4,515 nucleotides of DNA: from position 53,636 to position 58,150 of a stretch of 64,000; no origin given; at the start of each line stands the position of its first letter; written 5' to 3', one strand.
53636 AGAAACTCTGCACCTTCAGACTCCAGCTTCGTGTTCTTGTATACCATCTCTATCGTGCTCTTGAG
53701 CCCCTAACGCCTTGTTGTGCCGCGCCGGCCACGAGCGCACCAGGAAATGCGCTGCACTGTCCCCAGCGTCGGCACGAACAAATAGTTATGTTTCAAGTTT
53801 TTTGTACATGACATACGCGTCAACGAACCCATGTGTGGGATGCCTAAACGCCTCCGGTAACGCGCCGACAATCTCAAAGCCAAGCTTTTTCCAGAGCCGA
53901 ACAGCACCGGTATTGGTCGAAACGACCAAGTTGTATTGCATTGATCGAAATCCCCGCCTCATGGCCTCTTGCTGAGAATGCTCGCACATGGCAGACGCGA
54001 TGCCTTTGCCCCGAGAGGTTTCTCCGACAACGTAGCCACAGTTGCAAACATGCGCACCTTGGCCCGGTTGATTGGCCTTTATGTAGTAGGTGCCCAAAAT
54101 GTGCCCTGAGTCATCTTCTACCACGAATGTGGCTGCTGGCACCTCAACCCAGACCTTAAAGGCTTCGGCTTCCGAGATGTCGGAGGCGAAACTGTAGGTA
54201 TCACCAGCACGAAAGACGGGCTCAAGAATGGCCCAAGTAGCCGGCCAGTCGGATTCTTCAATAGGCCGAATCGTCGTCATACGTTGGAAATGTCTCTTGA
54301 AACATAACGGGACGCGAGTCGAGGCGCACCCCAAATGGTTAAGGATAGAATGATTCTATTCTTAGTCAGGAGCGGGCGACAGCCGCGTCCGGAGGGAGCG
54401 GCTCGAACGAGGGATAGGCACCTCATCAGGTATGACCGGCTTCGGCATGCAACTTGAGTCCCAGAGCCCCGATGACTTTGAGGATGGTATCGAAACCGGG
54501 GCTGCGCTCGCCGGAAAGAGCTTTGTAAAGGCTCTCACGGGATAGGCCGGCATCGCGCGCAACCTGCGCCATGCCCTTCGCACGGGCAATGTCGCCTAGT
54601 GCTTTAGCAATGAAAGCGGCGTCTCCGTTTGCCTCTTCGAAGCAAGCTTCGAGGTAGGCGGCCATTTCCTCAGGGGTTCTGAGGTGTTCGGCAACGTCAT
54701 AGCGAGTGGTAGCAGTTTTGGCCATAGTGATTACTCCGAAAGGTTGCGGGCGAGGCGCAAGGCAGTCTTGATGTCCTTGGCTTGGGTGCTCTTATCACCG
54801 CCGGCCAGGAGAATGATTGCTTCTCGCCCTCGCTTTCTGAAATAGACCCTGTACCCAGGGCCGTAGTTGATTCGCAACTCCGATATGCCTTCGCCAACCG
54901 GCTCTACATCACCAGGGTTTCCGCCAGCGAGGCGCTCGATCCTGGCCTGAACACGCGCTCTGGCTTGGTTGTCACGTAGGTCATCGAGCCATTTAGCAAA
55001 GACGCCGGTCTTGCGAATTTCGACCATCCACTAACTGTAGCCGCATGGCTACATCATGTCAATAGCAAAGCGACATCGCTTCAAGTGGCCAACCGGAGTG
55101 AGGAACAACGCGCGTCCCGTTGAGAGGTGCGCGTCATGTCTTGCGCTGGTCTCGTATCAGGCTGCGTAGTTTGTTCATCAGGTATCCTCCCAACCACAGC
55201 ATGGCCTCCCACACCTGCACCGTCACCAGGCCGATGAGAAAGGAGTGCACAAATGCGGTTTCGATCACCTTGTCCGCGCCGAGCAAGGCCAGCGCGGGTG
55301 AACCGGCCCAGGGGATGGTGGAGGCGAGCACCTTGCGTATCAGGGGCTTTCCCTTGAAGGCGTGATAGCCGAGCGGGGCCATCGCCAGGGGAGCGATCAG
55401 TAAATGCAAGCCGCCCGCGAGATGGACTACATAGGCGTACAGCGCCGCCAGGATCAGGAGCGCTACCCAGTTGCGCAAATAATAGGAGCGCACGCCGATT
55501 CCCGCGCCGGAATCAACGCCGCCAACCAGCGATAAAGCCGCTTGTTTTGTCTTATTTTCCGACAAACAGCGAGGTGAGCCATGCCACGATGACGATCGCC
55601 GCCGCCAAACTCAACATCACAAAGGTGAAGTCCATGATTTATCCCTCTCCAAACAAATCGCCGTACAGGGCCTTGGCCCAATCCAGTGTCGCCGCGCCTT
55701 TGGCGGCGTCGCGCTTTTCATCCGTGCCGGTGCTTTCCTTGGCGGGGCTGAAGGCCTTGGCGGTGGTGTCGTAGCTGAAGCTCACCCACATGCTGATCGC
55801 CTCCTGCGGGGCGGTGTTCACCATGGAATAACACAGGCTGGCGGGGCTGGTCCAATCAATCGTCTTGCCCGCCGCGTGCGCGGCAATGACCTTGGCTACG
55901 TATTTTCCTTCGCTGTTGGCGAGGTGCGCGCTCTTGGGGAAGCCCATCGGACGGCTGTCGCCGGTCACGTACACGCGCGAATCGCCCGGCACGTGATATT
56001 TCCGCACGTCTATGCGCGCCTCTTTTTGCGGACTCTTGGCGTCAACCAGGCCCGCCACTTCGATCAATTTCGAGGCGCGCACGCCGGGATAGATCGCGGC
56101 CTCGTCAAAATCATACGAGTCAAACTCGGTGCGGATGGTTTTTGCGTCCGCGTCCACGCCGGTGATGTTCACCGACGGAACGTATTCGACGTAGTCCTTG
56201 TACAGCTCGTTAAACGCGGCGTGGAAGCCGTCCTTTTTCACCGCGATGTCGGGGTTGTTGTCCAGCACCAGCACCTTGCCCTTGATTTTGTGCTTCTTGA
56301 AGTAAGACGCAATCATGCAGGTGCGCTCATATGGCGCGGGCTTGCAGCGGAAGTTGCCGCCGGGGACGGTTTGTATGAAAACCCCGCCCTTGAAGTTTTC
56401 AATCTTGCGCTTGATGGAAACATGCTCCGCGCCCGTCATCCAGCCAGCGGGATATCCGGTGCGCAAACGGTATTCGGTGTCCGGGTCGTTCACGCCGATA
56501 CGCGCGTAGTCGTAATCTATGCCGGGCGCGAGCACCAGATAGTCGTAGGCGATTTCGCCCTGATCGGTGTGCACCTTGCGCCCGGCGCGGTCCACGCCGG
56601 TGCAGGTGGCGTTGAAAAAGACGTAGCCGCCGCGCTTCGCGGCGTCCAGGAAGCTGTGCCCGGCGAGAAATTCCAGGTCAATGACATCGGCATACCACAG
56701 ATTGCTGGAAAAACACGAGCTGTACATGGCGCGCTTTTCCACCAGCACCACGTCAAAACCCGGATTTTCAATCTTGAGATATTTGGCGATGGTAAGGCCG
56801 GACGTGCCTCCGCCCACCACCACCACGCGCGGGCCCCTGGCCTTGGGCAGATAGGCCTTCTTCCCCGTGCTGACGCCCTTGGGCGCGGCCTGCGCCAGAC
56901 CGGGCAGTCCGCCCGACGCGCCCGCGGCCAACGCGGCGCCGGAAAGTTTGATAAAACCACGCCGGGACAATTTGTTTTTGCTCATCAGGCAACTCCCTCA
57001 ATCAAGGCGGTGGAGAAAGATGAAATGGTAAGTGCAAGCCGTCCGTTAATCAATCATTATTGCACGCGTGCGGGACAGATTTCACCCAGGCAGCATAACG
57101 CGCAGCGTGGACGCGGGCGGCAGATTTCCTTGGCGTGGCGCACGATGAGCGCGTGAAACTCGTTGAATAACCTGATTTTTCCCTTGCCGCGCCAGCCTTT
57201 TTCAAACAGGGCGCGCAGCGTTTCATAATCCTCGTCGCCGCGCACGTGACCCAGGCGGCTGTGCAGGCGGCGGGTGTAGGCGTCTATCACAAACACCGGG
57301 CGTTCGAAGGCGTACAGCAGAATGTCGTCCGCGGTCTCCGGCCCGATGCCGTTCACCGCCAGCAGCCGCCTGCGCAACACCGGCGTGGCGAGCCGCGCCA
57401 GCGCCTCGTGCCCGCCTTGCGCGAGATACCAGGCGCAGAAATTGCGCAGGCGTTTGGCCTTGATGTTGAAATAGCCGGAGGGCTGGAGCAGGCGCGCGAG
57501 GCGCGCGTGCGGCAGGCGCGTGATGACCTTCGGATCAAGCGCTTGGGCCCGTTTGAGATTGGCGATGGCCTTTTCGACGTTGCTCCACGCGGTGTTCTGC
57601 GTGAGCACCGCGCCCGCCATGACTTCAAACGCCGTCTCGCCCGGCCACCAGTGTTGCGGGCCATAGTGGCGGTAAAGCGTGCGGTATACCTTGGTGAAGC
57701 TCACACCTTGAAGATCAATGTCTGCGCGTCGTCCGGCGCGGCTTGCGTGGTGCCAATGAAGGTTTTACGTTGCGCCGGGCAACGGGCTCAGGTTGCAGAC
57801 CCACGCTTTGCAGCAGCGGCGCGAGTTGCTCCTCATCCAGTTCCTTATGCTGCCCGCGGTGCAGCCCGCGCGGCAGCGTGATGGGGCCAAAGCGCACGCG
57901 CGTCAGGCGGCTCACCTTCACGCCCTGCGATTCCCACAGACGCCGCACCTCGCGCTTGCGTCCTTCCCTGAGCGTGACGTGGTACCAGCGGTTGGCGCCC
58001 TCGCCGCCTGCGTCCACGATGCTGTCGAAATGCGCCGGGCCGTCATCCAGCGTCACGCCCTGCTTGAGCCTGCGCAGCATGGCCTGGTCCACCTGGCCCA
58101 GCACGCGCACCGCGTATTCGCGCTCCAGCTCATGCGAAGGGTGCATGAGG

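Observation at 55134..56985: FccB-type sulfide dehydrogenase flavoprotein followed by a 27-codon TM micro-ORF and a small membrane protein instead of a cytochrome c subunit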

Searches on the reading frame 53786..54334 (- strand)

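Call 27: search_protein_families(library=pfam, proteins=[window:53786-54334:-], max_evalue=0.01)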
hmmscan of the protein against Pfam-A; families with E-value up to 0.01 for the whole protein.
window:53786-54334:- (182 aa): 7 families
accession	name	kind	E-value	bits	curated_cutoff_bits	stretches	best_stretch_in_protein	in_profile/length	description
PF00583.31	Acetyltransf_1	-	1.1e-13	51.9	20.7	1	49-153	14-116/116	Acetyltransferase (GNAT) family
PF13508.13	Acetyltransf_7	-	6.7e-09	36.5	27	1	68-154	4-83/84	Acetyltransferase (GNAT) domain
PF13420.13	Acetyltransf_4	-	3.9e-08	33.9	24.3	1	47-163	25-144/155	Acetyltransferase (GNAT) domain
PF13302.13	Acetyltransf_3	-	5.4e-08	34.1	25.4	1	21-154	3-138/138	Acetyltransferase (GNAT) domain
PF13673.13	Acetyltransf_10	-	7.8e-07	29.6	23.6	1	48-157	12-111/128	Acetyltransferase (GNAT) domain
PF13527.13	Acetyltransf_9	-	0.0017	18.8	25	1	21-128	1-105/127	Acetyltransferase (GNAT) domain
PF08445.16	FR47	-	0.0024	18.3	22.1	1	103-155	29-79/86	FR47-like protein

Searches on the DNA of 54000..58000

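Call 40: search_rna_families(source=window, start=54000, end=58000, threshold=evalue, max_evalue=1)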
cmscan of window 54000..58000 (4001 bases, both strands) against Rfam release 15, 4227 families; matches with E-value up to 1: 0.
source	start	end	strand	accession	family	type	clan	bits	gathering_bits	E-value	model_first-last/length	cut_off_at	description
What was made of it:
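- No Rfam match (call 40).
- Tried and rejected: Nothing found (call 40).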

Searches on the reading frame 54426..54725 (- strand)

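Call 27: search_protein_families(library=pfam, proteins=[window:54426-54725:-], max_evalue=0.01)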
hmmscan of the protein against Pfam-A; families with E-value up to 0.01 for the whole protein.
window:54426-54725:- (99 aa): 4 families
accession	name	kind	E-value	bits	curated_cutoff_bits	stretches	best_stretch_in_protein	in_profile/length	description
PF21716.3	dnstrm_HI1420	-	2.6e-29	101.4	27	1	6-95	2-89/90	Probable addiction module antidote protein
PF01381.28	HTH_3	-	1.9e-06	28.2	23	1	50-92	8-52/55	Helix-turn-helix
PF13560.12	HTH_31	-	0.0015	19.2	27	1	52-90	17-56/64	Helix-turn-helix domain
PF13443.12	HTH_26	-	0.0095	16.6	22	0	53-91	14-53/63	Cro/C1-type HTH DNA-binding domain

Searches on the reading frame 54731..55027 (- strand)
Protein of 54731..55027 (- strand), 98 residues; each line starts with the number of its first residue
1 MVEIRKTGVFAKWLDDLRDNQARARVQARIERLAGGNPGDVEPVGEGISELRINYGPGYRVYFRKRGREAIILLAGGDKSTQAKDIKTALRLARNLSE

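Call 27: search_protein_families(library=pfam, proteins=[window:54731-55027:-], max_evalue=0.01)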
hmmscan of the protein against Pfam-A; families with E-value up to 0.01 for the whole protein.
window:54731-55027:- (98 aa): 2 families
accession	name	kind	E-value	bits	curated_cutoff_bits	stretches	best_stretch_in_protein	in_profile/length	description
PF05973.20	Gp49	-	3.7e-07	30.5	23.9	1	12-94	1-86/90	Phage derived protein Gp49-like (DUF891)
PF05016.21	ParE_toxin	-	0.009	17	23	0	13-74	10-80/89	ParE toxin of type II toxin-antitoxin system, parDE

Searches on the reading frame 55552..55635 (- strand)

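Call 3: search_protein_families(library=pfam, proteins=[window:55552-55635:-], max_evalue=1)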
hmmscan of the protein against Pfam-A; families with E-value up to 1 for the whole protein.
window:55552-55635:- (27 aa): 0 families

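Call 4: search_protein_families(library=ncbifam, proteins=[window:55552-55635:-], max_evalue=1)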
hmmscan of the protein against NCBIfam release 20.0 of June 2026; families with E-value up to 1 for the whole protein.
window:55552-55635:- (27 aa): 2 families
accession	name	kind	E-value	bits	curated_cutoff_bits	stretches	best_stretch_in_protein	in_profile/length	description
NF009255.0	PRK12612.1-3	equivalog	0.053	14.2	112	1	4-24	7-27/92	putative monovalent cation/H+ antiporter subunit F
NF033191.4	JDVT-CTERM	domain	0.19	11.7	27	1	2-17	15-30/35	JDVT-CTERM domain-containing protein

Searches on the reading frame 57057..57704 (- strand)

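Call 27: search_protein_families(library=pfam, proteins=[window:57057-57704:-], max_evalue=0.01)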
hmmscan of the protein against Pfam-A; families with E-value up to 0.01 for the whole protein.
window:57057-57704:- (215 aa): 2 families
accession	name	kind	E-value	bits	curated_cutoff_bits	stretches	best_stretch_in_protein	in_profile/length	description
PF00730.31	HhH-GPD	-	1.8e-15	57.6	26.2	1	31-172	2-107/108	HhH-GPD superfamily base excision DNA repair protein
PF00633.29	HHH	-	0.00074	19.7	24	1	114-131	13-30/30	Helix-hairpin-helix motif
